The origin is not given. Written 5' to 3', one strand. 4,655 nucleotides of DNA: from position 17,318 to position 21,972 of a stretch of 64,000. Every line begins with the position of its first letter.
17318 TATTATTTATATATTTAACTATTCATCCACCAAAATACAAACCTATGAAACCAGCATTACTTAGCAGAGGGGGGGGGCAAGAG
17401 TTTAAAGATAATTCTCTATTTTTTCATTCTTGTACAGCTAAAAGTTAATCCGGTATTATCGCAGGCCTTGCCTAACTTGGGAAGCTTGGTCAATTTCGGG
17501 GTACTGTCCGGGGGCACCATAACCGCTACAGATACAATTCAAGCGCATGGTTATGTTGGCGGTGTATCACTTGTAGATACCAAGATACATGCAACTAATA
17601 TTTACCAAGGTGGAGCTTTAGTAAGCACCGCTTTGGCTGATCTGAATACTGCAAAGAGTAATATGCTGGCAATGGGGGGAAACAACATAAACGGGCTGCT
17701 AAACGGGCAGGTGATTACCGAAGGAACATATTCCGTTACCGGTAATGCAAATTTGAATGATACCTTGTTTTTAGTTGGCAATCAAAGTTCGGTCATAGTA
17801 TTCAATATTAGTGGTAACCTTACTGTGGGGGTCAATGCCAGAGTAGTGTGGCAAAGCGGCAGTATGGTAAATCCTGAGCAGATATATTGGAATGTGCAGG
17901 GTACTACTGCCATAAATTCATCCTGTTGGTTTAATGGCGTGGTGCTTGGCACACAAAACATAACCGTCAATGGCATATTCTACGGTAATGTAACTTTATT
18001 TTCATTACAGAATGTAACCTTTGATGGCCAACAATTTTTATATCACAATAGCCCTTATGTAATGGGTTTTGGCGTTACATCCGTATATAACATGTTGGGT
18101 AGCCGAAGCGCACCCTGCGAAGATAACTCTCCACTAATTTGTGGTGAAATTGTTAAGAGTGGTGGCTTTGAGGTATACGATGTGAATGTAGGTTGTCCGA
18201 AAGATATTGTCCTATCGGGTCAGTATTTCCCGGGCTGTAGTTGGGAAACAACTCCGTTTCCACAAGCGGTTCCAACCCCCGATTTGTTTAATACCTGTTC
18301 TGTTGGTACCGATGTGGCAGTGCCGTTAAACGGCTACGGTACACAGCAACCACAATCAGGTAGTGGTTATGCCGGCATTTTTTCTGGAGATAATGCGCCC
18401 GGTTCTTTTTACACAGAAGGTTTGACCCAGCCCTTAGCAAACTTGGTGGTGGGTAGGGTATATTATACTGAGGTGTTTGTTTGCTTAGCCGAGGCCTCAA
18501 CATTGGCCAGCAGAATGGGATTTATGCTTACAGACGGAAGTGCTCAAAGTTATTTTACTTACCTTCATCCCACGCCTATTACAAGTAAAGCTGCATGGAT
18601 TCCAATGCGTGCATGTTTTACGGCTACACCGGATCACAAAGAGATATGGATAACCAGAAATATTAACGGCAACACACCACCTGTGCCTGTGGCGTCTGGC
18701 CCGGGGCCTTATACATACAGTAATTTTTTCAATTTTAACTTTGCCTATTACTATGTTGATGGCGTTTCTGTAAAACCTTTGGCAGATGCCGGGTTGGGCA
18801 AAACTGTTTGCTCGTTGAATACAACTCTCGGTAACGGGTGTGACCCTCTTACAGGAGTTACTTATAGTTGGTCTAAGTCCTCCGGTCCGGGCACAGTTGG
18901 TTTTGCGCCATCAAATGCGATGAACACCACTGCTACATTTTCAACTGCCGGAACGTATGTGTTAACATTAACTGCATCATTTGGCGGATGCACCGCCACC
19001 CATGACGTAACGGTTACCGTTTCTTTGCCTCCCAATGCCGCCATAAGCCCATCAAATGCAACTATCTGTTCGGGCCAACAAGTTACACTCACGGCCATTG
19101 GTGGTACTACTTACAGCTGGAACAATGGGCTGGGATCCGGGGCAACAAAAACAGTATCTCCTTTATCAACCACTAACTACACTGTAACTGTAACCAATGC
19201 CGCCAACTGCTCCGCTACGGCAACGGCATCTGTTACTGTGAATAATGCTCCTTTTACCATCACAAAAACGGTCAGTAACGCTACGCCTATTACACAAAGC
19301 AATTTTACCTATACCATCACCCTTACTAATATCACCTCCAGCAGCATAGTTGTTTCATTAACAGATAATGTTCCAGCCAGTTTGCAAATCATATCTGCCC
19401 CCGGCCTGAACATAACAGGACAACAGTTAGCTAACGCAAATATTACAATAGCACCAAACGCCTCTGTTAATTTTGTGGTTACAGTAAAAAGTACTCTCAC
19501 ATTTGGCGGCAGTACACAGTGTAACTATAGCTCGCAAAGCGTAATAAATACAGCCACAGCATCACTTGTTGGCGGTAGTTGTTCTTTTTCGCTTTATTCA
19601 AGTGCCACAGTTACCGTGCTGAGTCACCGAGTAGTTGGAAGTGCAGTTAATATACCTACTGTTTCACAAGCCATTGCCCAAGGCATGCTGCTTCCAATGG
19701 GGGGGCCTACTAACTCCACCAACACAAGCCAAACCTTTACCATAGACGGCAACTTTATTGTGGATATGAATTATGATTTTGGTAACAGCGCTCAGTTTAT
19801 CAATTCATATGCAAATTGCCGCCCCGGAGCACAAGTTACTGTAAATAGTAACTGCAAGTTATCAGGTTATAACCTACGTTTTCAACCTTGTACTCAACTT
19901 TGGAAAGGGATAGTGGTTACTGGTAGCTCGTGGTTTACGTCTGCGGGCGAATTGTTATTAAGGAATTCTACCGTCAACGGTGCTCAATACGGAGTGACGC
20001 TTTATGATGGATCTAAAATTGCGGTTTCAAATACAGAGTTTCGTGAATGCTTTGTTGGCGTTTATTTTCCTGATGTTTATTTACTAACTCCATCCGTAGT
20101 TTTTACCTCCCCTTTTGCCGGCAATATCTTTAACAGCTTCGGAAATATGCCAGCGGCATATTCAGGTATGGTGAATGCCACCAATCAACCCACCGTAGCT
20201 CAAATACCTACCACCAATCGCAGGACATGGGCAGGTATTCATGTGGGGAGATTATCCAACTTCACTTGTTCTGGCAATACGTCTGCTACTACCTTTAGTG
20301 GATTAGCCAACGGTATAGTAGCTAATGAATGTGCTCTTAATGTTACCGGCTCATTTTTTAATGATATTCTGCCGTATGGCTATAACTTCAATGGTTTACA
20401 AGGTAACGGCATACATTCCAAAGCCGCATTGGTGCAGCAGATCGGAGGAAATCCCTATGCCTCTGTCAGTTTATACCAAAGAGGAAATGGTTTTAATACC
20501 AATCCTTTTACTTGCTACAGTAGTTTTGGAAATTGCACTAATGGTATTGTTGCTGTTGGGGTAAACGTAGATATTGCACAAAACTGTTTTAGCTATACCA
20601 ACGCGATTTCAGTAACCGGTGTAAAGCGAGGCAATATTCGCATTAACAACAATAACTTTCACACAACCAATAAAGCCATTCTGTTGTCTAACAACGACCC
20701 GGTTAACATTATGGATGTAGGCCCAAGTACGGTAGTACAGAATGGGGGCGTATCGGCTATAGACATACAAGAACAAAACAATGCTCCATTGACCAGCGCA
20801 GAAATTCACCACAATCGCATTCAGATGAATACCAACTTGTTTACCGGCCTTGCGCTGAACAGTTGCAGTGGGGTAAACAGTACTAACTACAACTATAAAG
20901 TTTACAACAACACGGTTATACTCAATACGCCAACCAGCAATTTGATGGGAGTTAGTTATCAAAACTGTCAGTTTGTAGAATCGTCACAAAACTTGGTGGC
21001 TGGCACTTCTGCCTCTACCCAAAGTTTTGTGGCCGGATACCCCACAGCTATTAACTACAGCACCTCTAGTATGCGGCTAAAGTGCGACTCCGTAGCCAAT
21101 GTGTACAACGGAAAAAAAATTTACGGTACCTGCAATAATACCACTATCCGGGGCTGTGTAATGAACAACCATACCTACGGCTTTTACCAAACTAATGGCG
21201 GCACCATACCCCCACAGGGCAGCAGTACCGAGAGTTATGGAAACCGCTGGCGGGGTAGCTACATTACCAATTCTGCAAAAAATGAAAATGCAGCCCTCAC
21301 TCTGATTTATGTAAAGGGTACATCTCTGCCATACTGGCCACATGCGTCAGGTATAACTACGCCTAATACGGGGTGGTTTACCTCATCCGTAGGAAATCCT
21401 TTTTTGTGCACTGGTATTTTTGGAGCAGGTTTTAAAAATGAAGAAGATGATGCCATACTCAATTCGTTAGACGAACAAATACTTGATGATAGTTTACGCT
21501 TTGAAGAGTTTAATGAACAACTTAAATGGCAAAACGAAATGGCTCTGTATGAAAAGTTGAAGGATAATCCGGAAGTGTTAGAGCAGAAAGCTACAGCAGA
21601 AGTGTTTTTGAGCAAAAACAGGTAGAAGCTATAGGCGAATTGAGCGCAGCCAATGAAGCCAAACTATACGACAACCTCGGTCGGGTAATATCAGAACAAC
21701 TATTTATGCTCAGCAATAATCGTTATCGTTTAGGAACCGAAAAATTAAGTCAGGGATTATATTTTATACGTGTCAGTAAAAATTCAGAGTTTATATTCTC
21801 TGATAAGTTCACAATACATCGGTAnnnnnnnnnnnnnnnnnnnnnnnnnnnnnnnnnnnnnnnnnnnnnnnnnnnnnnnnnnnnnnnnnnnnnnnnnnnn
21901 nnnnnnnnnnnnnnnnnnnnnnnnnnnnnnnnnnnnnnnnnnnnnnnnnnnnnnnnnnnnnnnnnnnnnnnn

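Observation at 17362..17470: G9 homopolymer uncouples the start codon and signal-peptide start from a 1385-aa surface-protein ORF: candidate phase switch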

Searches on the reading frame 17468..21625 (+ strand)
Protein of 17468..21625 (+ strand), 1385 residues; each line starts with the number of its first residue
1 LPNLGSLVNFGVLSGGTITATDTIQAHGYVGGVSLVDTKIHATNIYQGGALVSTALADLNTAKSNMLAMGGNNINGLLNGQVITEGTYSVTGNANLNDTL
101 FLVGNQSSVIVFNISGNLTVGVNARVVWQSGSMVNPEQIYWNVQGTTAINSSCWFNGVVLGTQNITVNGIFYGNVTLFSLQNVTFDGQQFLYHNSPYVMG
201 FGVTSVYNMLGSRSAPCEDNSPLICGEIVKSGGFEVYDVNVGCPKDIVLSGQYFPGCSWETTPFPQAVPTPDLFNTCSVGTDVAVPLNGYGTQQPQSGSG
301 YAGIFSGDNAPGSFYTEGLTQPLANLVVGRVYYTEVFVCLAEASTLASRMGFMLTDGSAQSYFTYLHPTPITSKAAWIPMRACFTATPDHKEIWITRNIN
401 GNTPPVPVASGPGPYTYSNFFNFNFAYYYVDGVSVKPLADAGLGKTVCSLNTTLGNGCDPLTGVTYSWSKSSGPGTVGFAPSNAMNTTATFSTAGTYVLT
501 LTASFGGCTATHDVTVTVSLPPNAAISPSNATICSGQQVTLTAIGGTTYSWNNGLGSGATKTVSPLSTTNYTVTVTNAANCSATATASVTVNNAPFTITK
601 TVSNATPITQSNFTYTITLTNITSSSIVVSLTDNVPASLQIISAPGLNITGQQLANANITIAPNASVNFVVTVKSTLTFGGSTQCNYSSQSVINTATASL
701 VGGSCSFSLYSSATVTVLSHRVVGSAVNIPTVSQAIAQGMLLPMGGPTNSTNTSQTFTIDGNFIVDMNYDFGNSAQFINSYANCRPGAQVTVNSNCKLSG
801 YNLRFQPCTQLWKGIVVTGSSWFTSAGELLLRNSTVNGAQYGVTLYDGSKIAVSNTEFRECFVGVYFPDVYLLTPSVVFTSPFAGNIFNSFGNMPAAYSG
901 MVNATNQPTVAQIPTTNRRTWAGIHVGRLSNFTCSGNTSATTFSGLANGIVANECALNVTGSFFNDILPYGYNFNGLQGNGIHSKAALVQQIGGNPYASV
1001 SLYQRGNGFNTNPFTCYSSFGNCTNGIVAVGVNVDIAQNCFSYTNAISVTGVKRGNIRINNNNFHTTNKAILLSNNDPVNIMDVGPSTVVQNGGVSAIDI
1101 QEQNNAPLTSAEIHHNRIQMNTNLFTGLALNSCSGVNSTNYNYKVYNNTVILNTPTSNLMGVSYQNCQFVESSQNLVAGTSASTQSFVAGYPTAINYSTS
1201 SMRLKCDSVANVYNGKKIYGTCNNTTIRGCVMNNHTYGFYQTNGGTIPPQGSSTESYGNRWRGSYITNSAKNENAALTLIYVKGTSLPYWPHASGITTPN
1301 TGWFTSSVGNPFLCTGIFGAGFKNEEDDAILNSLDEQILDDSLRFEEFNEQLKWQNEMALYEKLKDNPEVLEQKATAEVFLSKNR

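Call 14: find_encoding_contigs(protein=window:17468-21625:+, flank=8000, max_places=10)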
Protein window:17468-21625:+ (1385 aa): no gene with exactly this product is on record in the collection.

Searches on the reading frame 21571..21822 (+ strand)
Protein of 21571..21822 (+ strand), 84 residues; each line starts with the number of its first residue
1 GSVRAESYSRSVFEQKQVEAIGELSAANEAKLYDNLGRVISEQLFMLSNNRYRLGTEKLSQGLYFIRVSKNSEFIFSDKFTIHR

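Call 33: search_protein_families(library=ncbifam, proteins=[window:21571-21822:+], max_evalue=0.01)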
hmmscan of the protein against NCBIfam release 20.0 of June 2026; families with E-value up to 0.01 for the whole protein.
window:21571-21822:+ (84 aa): 2 families
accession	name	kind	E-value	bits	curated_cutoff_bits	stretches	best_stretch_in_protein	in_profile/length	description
TIGR04183.1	Por_Secre_tail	domain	3e-06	27.1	23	1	23-82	16-71/72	T9SS type A sorting domain-containing protein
NF050177.1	TapA_OM_Porphy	equivalog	7.4e-05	21.7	500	1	24-80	488-541/544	TapA/TapC family T9SS-dependent outer membrane protein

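Call 34: search_protein_families(library=pfam, proteins=[window:21571-21822:+], max_evalue=0.1)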
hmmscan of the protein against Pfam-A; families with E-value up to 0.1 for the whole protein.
window:21571-21822:+ (84 aa): 1 family
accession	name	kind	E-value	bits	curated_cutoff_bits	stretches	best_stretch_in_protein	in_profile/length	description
PF18962.6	Por_Secre_tail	-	6.6e-07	30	27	1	27-82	21-75/75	Secretion system C-terminal sorting domain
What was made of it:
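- On T9SS type A cargo protein: The remnant at 21649-21822 is out of frame and covers only model positions 21-75 of 75 (calls 33, 34).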
